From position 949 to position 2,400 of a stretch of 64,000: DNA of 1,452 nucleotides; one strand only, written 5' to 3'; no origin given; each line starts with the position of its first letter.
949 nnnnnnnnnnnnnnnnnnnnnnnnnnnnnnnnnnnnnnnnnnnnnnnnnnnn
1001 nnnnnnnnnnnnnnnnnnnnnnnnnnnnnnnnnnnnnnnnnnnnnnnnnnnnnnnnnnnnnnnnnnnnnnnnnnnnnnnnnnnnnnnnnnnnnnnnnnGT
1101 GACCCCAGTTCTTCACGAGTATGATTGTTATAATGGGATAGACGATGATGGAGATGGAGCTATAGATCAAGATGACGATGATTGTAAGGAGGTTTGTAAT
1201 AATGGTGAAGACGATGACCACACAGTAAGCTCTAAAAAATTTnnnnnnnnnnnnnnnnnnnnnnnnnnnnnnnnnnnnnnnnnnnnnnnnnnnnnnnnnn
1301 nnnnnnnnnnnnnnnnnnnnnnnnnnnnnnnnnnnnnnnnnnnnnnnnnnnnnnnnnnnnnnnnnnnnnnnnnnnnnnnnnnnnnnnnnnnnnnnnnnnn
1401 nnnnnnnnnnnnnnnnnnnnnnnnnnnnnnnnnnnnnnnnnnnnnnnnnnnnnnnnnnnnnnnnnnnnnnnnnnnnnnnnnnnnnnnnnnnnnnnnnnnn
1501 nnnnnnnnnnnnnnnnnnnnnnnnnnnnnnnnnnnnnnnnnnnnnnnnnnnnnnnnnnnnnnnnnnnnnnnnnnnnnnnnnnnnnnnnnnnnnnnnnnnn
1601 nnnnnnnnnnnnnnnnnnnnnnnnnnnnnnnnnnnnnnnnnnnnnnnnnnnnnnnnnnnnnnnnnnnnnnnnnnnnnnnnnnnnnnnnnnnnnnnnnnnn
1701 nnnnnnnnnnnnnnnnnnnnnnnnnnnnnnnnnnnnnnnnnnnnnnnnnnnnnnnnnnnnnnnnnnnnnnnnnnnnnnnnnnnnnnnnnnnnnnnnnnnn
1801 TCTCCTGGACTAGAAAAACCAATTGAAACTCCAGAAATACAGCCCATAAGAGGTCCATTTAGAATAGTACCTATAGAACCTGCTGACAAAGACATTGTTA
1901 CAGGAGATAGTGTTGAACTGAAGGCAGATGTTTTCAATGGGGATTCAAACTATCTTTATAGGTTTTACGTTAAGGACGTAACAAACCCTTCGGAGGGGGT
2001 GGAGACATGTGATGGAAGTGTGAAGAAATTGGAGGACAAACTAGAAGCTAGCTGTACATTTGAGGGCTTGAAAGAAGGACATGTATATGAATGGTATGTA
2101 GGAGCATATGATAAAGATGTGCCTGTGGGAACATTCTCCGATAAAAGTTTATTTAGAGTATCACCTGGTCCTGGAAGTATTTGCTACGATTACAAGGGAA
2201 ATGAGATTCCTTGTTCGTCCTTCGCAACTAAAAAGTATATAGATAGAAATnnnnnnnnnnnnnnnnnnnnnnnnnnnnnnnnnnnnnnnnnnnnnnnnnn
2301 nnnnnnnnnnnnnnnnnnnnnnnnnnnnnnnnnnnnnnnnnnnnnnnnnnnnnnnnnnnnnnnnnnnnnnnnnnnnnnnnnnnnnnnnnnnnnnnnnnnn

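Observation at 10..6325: Translationally coupled operon of three large acidic cysteine-rich secreted proteins with a MopE-like calcium-binding motif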

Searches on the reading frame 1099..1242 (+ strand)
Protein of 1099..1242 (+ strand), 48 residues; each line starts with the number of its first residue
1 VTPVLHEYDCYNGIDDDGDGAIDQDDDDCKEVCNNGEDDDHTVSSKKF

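Call 75: search_protein_families(library=pfam, proteins=[window:1099-1242:+], max_evalue=10)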
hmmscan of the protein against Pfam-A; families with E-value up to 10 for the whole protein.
seq(48 aa): 0 families

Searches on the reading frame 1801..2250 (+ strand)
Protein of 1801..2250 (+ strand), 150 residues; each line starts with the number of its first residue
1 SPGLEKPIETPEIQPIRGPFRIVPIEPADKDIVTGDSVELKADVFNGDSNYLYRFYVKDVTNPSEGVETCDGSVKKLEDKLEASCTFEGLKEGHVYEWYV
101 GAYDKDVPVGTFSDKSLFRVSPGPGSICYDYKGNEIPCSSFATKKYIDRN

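Call 75: search_protein_families(library=pfam, proteins=[window:1801-2250:+], max_evalue=10)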
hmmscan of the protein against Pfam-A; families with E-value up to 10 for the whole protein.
window:1801-2250:+ (150 aa): 2 families
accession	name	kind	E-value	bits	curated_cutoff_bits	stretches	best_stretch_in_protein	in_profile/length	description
PF23621.1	BP74_N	-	0.12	12.7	27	1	26-86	35-92/114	BP74 N-terminal domain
PF00041.27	fn3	-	0.17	12.5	25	1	71-105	44-71/84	Fibronectin type III domain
